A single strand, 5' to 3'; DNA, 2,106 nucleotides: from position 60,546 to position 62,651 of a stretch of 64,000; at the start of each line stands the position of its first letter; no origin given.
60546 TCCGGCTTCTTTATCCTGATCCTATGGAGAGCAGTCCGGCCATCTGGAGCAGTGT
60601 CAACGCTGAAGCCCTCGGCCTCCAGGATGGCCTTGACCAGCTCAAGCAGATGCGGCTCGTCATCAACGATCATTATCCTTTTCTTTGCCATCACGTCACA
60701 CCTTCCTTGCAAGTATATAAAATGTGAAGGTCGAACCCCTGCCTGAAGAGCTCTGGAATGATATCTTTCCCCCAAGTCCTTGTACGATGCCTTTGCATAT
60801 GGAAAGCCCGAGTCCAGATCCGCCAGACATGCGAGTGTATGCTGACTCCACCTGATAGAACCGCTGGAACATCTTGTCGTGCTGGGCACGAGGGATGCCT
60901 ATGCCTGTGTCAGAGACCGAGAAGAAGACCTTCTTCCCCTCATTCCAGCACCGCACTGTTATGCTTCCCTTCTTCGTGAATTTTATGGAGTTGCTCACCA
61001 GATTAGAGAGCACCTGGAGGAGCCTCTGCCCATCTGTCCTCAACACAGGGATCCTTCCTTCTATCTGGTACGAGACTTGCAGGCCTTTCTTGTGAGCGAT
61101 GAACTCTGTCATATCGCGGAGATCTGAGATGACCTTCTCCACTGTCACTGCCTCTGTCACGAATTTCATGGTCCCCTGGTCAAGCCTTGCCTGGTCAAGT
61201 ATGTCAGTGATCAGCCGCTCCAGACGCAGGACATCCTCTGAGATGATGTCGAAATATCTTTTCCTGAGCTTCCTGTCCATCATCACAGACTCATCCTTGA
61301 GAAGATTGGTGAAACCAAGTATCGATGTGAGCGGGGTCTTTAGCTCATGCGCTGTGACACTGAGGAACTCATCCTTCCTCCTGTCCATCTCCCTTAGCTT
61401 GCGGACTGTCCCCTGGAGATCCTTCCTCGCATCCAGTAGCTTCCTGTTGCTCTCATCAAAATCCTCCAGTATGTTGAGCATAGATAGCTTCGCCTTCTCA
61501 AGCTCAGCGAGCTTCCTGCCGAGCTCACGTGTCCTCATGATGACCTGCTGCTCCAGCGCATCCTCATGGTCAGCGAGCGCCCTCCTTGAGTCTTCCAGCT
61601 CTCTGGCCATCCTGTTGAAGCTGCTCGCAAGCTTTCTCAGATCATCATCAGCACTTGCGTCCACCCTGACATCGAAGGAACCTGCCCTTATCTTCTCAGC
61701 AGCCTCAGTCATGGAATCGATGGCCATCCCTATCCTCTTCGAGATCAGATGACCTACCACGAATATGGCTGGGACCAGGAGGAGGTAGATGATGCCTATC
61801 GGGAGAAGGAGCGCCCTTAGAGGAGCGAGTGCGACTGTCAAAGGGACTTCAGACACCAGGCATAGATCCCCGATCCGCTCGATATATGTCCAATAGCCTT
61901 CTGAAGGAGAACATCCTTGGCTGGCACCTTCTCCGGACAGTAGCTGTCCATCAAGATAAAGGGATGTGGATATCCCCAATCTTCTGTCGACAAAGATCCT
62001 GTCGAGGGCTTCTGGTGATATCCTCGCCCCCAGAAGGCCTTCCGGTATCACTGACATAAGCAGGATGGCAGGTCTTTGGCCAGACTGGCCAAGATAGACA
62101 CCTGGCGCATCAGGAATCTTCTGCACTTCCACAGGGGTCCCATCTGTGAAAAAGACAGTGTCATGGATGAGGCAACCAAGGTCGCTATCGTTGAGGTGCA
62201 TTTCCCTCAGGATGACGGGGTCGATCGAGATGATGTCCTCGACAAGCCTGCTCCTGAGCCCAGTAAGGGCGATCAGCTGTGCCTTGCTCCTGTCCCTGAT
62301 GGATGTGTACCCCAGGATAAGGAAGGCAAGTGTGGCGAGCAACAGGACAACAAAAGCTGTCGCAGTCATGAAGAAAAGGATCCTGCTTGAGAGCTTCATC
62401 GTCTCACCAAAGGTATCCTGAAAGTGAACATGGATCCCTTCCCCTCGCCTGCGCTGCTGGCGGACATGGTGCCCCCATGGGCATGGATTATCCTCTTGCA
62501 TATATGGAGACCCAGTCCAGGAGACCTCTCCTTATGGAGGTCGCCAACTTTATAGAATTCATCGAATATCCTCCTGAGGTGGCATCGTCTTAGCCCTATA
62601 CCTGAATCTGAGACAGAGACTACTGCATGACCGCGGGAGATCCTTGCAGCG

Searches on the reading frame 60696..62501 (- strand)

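Call 15: search_protein_families(library=pfam, proteins=[window:60696-62501:-], max_evalue=0.001)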
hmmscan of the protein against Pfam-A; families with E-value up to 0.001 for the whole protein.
window:60696-62501:- (601 aa): 3 families
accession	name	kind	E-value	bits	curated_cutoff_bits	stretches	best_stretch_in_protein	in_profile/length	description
PF02518.31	HATPase_c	-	1.5e-31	109.5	26.4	1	490-596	2-107/111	Histidine kinase-, DNA gyrase B-, and HSP90-like ATPase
PF00512.31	HisKA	-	3.6e-17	62.6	26.9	1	376-443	2-66/66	His Kinase A (phospho-acceptor) domain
PF00672.30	HAMP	-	1.3e-09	38.6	25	1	261-304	10-53/53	HAMP domain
